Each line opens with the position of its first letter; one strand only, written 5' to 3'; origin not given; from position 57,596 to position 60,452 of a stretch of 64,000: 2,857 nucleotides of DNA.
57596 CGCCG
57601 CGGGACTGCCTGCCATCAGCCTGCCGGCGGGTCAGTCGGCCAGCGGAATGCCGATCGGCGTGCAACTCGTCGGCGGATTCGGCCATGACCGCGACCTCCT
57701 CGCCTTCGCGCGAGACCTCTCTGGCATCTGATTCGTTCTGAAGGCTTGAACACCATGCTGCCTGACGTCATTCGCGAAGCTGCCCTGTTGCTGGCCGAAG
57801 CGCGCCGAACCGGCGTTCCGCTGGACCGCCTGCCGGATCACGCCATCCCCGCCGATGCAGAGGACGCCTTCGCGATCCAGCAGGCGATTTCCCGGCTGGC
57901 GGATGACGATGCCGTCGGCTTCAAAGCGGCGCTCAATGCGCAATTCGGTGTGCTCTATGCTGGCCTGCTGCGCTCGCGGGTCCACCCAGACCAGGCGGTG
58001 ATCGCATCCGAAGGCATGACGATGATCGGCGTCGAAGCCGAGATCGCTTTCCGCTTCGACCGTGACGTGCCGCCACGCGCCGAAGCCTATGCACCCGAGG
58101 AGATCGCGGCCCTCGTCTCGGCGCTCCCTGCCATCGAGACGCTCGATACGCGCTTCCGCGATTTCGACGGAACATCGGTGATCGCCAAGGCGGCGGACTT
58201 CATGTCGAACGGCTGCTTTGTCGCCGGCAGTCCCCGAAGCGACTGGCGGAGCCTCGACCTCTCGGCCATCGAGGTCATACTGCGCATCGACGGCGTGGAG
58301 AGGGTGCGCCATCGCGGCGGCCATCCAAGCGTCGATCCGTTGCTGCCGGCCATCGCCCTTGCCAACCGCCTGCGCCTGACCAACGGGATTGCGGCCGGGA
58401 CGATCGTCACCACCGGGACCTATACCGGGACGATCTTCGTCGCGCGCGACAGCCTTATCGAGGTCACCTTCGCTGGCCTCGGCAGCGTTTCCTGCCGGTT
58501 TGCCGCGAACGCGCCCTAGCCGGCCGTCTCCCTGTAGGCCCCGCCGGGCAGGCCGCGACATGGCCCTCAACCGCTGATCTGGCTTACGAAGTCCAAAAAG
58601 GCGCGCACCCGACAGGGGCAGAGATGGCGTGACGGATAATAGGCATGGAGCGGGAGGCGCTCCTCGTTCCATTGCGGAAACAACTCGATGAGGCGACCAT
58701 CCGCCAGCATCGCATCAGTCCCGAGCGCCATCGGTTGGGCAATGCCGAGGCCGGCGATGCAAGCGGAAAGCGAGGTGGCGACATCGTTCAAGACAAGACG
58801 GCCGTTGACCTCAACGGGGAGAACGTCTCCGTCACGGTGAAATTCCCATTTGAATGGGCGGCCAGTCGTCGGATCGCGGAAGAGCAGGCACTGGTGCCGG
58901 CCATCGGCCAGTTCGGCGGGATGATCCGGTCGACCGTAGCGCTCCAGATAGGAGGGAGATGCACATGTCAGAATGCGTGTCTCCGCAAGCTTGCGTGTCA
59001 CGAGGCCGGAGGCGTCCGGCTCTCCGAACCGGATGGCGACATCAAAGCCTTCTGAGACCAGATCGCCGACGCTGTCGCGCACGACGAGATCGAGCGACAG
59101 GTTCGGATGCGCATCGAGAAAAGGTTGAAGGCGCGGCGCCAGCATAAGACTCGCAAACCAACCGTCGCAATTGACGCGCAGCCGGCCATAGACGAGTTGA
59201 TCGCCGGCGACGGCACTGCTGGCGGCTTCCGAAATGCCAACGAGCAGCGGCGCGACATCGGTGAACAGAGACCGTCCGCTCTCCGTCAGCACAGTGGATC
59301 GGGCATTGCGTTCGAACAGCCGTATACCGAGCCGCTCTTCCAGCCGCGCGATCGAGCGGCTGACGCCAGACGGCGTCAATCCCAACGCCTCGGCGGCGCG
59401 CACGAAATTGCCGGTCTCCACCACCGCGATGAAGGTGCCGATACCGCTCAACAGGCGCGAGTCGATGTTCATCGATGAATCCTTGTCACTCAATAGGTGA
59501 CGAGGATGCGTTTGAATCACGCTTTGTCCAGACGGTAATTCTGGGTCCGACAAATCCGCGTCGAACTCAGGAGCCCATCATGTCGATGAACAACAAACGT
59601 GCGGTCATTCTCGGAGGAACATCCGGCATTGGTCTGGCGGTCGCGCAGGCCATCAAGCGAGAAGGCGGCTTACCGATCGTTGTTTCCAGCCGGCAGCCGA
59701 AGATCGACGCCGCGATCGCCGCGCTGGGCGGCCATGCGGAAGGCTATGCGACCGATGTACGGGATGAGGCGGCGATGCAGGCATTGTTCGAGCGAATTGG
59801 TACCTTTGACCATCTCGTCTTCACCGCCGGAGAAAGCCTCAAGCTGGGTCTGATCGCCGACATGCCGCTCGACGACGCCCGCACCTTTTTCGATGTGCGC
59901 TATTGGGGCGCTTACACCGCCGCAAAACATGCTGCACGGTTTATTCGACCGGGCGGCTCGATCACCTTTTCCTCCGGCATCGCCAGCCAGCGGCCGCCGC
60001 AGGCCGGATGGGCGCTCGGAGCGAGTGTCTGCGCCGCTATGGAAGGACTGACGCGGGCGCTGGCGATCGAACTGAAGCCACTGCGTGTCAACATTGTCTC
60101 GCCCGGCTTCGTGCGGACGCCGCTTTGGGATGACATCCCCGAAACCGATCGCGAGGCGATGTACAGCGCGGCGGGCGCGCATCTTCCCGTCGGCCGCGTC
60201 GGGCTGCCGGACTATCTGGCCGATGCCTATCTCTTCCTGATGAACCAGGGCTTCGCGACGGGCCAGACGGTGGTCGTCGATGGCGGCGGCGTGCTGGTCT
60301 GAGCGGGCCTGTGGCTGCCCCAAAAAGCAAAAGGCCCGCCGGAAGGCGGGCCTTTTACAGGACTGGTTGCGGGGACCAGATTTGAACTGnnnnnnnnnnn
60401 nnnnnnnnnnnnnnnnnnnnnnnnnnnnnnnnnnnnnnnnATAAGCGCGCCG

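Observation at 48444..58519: Candidate undescribed pathway for a cyclic ureide / oxidised pyrimidine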

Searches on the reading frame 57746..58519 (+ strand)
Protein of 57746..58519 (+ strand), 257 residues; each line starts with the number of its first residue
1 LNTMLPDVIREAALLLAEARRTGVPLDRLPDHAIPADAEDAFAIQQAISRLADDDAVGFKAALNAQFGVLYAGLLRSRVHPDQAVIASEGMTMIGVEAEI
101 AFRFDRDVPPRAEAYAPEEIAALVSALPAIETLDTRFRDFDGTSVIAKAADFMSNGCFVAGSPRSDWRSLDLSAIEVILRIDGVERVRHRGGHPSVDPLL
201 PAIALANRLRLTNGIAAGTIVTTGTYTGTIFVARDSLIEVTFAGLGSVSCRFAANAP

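Call 3: search_protein_families(library=pfam, proteins=[window:57746-58519:+])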
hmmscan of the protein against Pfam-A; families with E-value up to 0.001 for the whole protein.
window:57746-58519:+ (257 aa): 1 family
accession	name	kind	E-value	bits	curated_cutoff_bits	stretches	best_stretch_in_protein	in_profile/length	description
PF01557.24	FAA_hydrolase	-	6.2e-07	29.7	23.9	1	68-251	32-212/214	Fumarylacetoacetate (FAA) hydrolase C-terminal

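Call 4: search_protein_families(library=ncbifam, proteins=[window:57746-58519:+])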
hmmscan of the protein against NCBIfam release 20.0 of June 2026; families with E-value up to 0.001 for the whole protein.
window:57746-58519:+ (257 aa): 4 families
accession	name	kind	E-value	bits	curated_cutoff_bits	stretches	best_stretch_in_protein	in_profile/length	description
TIGR03218.1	catechol_dmpH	equivalog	5e-20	71.9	350.55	1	7-252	8-263/263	2-oxo-3-hexenedioate decarboxylase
NF008461.0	PRK11342.1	equivalog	5.7e-19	68.4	350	1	65-257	77-264/269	2-keto-4-pentenoate hydratase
TIGR03220.1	catechol_dmpE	equivalog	7.8e-14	51.7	408.8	1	68-252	69-255/255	2-oxopent-4-enoate hydratase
TIGR02312.1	HpaH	equivalog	3.9e-13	49.6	351.5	1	7-252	5-266/267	2-oxo-hept-4-ene-1,7-dioate hydratase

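Call 7: search_solved_structures(query=window:57746-58519:+)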
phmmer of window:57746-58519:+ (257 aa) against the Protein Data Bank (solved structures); distinct sequences matched with E-value up to 0.001: 7.
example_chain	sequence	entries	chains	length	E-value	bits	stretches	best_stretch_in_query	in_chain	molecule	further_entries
5d2i_A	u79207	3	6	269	1e-12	51.1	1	65-252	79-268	4-oxalocrotonate decarboxylase NahK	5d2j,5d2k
5d2f_A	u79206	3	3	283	1.2e-12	50.8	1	65-252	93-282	4-oxalocrotonate decarboxylase NahK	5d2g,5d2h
2wqt_A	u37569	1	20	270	3.3e-12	49.4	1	67-257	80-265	2-KETO-4-PENTENOATE HYDRATASE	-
1sv6_A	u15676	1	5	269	3.4e-12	49.4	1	67-257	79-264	2-keto-4-pentenoate hydratase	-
8ih6_A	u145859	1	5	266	3.1e-08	36.4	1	12-253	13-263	2-oxopent-4-enoate hydratase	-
8ih6_F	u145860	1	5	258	4.2e-05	26.2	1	116-249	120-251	4-oxalocrotonate decarboxylase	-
2eb4_A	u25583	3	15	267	4.7e-05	26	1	70-252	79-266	2-oxo-hept-3-ene-1,7-dioate hydratase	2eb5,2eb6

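Call 56: find_homologous_proteins(query=window:57746-58519:+, max_evalue=1e-10)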
Query window:57746-58519:+ (257 aa): 373 proteins with E <= 1e-10 among 6558 candidates; the best 120 are listed.
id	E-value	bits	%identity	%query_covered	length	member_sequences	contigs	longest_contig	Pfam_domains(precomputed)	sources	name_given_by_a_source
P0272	5.9e-158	541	100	99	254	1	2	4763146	PF01557.24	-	-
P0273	5.9e-98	345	68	95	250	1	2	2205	-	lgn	-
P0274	1.7e-84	301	60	98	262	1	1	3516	-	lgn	-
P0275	4.5e-78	280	56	99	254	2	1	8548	-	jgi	jgi:2-keto-4-pentenoate hydratase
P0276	7.5e-78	279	56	95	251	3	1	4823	-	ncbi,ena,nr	ncbi:MAG TPA: hypothetical protein VKV96_12300 [Roseiarcus sp.]|nr:hypothetical protein [Roseiarcus 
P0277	4.1e-77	277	53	97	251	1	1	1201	-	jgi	jgi:2-keto-4-pentenoate hydratase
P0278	3.8e-76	274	53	98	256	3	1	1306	-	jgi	jgi:2-keto-4-pentenoate hydratase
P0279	1.0e-75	272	55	97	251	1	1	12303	-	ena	-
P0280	1.1e-75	272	55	91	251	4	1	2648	PF01557.24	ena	-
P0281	1.2e-75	272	55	95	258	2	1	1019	-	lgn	-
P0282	2.0e-74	268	54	97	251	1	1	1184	-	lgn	-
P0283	2.4e-74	268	54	95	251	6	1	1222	-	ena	-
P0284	2.5e-74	268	53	99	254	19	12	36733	-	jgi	jgi:2-keto-4-pentenoate hydratase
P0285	2.5e-74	268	55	97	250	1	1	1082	PF01557.24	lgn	-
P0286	5.5e-74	266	53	99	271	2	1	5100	-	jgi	jgi:2-keto-4-pentenoate hydratase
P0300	7.4e-72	260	55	95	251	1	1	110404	-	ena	-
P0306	2.9e-71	258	53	93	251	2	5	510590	-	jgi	jgi:2-keto-4-pentenoate hydratase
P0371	1.3e-61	226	51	91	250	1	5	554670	PF01557.24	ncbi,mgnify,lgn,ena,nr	ncbi:MAG: fumarylacetoacetate hydrolase family protein [Rhizobiales bacterium]|mgnify:CR=1 FL=1|nr:f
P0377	7.6e-61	223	47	97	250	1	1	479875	PF01557.24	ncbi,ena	-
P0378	8.9e-61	223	47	97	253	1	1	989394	-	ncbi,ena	-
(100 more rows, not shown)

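Call 57: find_encoding_contigs(protein=P0378, flank=10000, max_places=2)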
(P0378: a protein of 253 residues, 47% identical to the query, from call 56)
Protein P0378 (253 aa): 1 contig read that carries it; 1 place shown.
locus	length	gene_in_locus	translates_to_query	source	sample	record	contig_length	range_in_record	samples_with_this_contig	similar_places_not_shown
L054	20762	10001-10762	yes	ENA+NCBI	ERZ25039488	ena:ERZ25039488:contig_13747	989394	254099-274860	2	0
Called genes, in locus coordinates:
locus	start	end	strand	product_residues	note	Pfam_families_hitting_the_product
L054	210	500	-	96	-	-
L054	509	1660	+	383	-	PF06808:DctM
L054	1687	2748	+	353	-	PF03480:DctP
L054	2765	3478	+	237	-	PF03328:HpcH_HpaI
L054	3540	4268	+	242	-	PF01738:DLH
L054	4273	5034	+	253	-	PF00561:Abhydrolase_1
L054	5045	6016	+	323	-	PF00389:2-Hacid_dh, PF02826:2-Hacid_dh_C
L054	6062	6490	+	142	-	PF13577:SnoaL_4, PF13474:SnoaL_3 (weak), PF14534:DUF4440 (weak), PF12680:SnoaL_2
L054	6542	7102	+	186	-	PF04290:DctQ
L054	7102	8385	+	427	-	PF06808:DctM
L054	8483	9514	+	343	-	PF03480:DctP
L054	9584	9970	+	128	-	PF13474:SnoaL_3, PF14534:DUF4440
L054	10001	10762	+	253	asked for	-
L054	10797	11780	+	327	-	PF17170:DUF5128 (faint), PF01436:NHL (weak)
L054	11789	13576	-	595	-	-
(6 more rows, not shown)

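Call 58: find_encoding_contigs(protein=P0377, flank=10000, max_places=2)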
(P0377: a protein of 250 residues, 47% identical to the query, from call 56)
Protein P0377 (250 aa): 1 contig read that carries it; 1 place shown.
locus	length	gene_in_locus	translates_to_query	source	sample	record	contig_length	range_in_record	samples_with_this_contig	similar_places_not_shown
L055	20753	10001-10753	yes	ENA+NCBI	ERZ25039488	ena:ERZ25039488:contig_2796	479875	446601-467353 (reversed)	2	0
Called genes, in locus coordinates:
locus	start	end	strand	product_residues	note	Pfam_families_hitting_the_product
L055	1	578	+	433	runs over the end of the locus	PF03600:CitMHS (faint), PF06808:DctM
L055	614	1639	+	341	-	PF03480:DctP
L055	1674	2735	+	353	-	PF03480:DctP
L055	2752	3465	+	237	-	PF03328:HpcH_HpaI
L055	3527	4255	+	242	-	PF01738:DLH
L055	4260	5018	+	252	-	PF00561:Abhydrolase_1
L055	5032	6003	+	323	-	PF00389:2-Hacid_dh, PF02826:2-Hacid_dh_C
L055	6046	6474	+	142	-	PF13577:SnoaL_4, PF12680:SnoaL_2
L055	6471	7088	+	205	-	PF04290:DctQ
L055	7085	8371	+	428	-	PF06808:DctM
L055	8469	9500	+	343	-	PF03480:DctP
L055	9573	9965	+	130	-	PF13474:SnoaL_3, PF14534:DUF4440, PF12680:SnoaL_2 (weak)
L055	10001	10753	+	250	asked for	PF01557:FAA_hydrolase (weak)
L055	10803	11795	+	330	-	PF02733:Dak1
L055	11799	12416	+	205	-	PF02734:Dak2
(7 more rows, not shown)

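Call 59: find_encoding_contigs(protein=P0371, flank=10000, max_places=2)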
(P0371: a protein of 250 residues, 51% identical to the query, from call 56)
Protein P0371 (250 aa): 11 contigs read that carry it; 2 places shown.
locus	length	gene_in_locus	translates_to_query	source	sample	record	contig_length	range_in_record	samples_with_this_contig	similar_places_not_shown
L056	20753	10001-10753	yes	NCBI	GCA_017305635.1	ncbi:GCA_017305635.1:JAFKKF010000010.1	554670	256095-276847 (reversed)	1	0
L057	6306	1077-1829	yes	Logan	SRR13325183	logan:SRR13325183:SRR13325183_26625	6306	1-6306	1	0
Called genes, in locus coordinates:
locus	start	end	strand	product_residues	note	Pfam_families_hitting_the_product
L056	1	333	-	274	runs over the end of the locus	-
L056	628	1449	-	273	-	PF12802:MarR_2 (faint), PF09339:HTH_IclR, PF01614:IclR_C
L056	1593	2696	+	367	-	PF09663:Amido_AtzD_TrzD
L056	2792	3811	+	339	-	PF02608:Bmp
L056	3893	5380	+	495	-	PF00005:ABC_tran, PF13304:AAA_21 (faint), PF00005:ABC_tran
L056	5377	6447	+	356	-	PF02653:BPD_transp_2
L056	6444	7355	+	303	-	PF02653:BPD_transp_2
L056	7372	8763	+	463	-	PF01425:Amidase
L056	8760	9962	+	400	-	PF00266:Aminotran_5, PF01041:DegT_DnrJ_EryC1 (weak)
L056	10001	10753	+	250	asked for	PF01557:FAA_hydrolase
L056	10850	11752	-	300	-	PF00126:HTH_1, PF03466:LysR_substrate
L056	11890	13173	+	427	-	PF01547:SBP_bac_1, PF13416:SBP_bac_8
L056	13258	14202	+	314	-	PF00528:BPD_transp_1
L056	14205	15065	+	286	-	PF00528:BPD_transp_1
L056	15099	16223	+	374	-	PF00005:ABC_tran, PF17912:OB_MalK, PF08402:TOBE_2, PF03459:TOBE (weak)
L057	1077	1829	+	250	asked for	PF01557:FAA_hydrolase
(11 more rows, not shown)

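Call 70: search_solved_structures(query=P0272, show_alignments=4, max_evalue=0.01)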
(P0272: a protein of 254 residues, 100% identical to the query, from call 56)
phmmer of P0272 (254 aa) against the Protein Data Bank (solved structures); distinct sequences matched with E-value up to 0.01: 7.
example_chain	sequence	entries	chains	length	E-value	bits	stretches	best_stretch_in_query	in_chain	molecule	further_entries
5d2i_A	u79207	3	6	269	1.1e-12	51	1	62-249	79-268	4-oxalocrotonate decarboxylase NahK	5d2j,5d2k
5d2f_A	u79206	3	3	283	1.3e-12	50.7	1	62-249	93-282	4-oxalocrotonate decarboxylase NahK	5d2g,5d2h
1sv6_A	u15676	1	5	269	3.3e-12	49.4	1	64-254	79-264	2-keto-4-pentenoate hydratase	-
2wqt_A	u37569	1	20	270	3.4e-12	49.4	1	64-254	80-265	2-KETO-4-PENTENOATE HYDRATASE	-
8ih6_A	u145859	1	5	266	4.4e-08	35.9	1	9-250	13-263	2-oxopent-4-enoate hydratase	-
8ih6_F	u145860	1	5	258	4.1e-05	26.2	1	113-246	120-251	4-oxalocrotonate decarboxylase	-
2eb4_A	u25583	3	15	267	4.6e-05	26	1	67-249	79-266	2-oxo-hept-3-ene-1,7-dioate hydratase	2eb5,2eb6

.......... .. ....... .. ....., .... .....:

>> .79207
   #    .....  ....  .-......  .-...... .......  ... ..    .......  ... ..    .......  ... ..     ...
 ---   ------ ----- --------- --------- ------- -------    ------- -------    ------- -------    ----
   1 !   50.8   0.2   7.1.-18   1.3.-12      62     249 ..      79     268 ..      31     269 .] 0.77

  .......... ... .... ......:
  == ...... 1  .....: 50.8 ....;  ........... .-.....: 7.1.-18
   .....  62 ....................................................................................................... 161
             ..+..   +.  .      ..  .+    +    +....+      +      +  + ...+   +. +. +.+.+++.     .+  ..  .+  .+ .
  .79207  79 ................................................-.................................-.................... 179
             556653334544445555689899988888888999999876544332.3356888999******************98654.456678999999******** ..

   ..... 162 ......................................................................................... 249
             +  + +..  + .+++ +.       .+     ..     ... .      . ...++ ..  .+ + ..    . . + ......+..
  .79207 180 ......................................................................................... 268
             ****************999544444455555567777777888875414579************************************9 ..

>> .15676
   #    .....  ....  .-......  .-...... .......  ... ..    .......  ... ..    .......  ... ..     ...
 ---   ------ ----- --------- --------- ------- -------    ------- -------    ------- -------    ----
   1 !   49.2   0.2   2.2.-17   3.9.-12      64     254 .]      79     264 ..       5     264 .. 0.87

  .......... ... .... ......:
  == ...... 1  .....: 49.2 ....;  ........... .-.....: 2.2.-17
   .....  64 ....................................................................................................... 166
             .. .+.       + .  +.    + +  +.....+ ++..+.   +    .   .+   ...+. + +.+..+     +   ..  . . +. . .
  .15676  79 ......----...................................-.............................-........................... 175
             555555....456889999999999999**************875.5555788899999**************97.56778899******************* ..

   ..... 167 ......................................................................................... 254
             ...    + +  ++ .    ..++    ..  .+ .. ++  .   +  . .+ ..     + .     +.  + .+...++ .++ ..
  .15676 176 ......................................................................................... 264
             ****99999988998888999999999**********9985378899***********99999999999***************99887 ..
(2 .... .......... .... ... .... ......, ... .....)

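Call 82: find_encoding_contigs(protein=P0306, flank=10000, max_places=1)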
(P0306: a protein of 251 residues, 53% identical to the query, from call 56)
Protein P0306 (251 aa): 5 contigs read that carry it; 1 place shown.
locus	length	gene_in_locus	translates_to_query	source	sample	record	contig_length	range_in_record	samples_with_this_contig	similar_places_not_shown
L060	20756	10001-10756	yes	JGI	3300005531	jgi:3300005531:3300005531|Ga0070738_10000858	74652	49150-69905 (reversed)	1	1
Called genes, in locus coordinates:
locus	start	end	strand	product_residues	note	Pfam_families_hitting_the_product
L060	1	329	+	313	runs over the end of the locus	PF13229:Beta_helix (weak)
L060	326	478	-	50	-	-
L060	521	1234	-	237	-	PF00392:GntR, PF07729:FCD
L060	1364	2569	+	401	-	PF00266:Aminotran_5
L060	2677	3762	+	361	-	PF09663:Amido_AtzD_TrzD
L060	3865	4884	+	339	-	PF02608:Bmp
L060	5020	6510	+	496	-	PF00005:ABC_tran, PF13304:AAA_21 (faint), PF00005:ABC_tran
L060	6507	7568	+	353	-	PF02653:BPD_transp_2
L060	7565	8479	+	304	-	PF02653:BPD_transp_2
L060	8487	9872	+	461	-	PF01425:Amidase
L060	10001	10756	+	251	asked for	-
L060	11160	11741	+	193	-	-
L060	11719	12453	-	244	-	PF00072:Response_reg, PF00486:Trans_reg_C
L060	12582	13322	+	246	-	PF00027:cNMP_binding, PF13545:HTH_Crp_2, PF00325:Crp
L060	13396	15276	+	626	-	PF00989:PAS, PF08448:PAS_4 (weak), PF13188:PAS_8, PF13426:PAS_9, PF24820:Diguanyl_cycl_sensor (weak), PF00512:HisKA, PF02518:HATPase_c, PF00072:Response_reg, +1 more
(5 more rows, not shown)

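Call 83: find_encoding_contigs(protein=P0300, flank=10000, max_places=1)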
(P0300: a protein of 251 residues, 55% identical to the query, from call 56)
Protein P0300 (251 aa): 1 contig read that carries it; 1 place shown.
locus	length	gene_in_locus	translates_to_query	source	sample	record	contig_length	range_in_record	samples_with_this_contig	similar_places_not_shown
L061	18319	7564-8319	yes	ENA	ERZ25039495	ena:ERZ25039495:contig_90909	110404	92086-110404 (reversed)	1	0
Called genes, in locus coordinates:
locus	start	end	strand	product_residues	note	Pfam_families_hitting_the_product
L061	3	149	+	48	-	?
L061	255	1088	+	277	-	PF02608:Bmp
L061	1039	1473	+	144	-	-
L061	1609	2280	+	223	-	-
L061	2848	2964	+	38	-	-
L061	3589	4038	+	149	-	PF02653:BPD_transp_2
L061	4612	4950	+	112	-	-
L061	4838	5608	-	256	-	-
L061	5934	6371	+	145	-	PF01425:Amidase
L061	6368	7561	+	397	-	PF00266:Aminotran_5, PF01041:DegT_DnrJ_EryC1 (weak)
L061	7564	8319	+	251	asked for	-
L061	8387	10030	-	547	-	PF03632:Glyco_hydro_65m, PF03633:Glyco_hydro_65C (weak)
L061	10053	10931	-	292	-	PF03636:Glyco_hydro_65N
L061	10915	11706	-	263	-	PF02358:Trehalose_PPase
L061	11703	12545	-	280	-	PF00702:Hydrolase, PF13419:HAD_2, PF13242:Hydrolase_like (faint)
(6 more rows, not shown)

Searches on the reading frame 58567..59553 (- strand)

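Call 3: search_protein_families(library=pfam, proteins=[window:58567-59553:-])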
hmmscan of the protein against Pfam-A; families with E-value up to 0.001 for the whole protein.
window:58567-59553:- (328 aa): 2 families
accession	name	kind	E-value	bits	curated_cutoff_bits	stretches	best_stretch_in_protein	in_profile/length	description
PF03466.25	LysR_substrate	-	1.6e-35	122.9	28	1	123-324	6-205/209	LysR substrate binding domain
PF00126.33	HTH_1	-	7.9e-22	77.4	26.6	1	39-94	5-60/60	Bacterial regulatory helix-turn-helix protein, lysR family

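Call 4: search_protein_families(library=ncbifam, proteins=[window:58567-59553:-])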
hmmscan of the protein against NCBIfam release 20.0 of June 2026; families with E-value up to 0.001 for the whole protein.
window:58567-59553:- (328 aa): 53 families (the best 25 are shown)
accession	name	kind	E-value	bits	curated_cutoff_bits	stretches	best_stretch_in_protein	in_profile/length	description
NF040888.1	trans_reg_YafC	equivalog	3.6e-51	173.8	470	1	39-325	9-291/293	DNA-binding transcriptional regulator YafC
NF008352.0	PRK11139.1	subfamily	6.1e-41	140.5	288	1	37-323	10-288/305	transcriptional regulator GcvA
NF011573.0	PRK14997.1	equivalog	7.1e-40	137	380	1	38-324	9-294/303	LysR family transcriptional regulator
NF007917.1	PRK10632.1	equivalog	7.6e-37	127.1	425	1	38-325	7-290/303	HTH-type transcriptional activator AaeR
NF007315.1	PRK09801.1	equivalog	2.4e-33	115.4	398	1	40-317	13-286/301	L-tartrate utilization transcriptional activator TtdR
TIGR03418.1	chol_sulf_TF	equivalog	7.5e-31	107.2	324.8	1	39-299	7-264/291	choline sulfate utilization transcriptional regulator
NF007491.0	PRK10086.1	equivalog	7.9e-31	107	316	1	27-296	11-278/313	DNA-binding transcriptional regulator DsdC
TIGR02036.1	dsdC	equivalog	1.2e-23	83.6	352.4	1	30-208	5-181/302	DNA-binding transcriptional regulator DsdC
NF041130.1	PenR_Burk_TF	exception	1.6e-21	76.8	625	1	41-275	16-238/292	beta-lactamase transcriptional regulator PenR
NF008416.0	PRK11242.1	equivalog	1e-20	74.3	277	1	35-194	3-166/300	transcriptional regulator CynR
NF040786.1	LysR_Sec_metab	equivalog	1.5e-19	70.1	250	1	38-196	6-167/298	selenium metabolism-associated LysR family transcriptional regulator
TIGR03339.1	phn_lysR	subfamily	6.6e-19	68.2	341.1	1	40-198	4-162/279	aminoethylphosphonate catabolism associated LysR family transcriptional regulator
NF008239.0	PRK11013.1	equivalog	3.8e-16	59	288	1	38-161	9-132/309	LysR family transcriptional regulator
NF008722.0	PRK11716.1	equivalog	4.5e-16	58.7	246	1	38-174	6-145/293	HTH-type transcriptional activator IlvY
NF002964.0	PRK03635.1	subfamily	8.8e-16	57.8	197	1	38-296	8-262/297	ArgP/LysG family DNA-binding transcriptional regulator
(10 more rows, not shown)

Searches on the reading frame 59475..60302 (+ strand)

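Call 43: search_protein_families(library=pfam, proteins=[window:59475-60302:+], max_evalue=0.00001)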
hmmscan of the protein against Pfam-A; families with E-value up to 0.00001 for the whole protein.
window:59475-60302:+ (275 aa): 4 families
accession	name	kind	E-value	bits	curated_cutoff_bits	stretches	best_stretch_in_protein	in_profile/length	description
PF13561.12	adh_short_C2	-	7.4e-37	127.6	27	1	50-271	6-234/236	Enoyl-(Acyl carrier protein) reductase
PF23441.1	SDR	-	5.9e-33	114.8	27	1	38-274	5-257/258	SDR-like rossmann domain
PF00106.31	adh_short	-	6.8e-24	84.9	26.6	1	41-224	1-193/195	short chain dehydrogenase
PF08659.16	KR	-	1e-07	32.5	22.6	1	44-167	4-136/180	KR domain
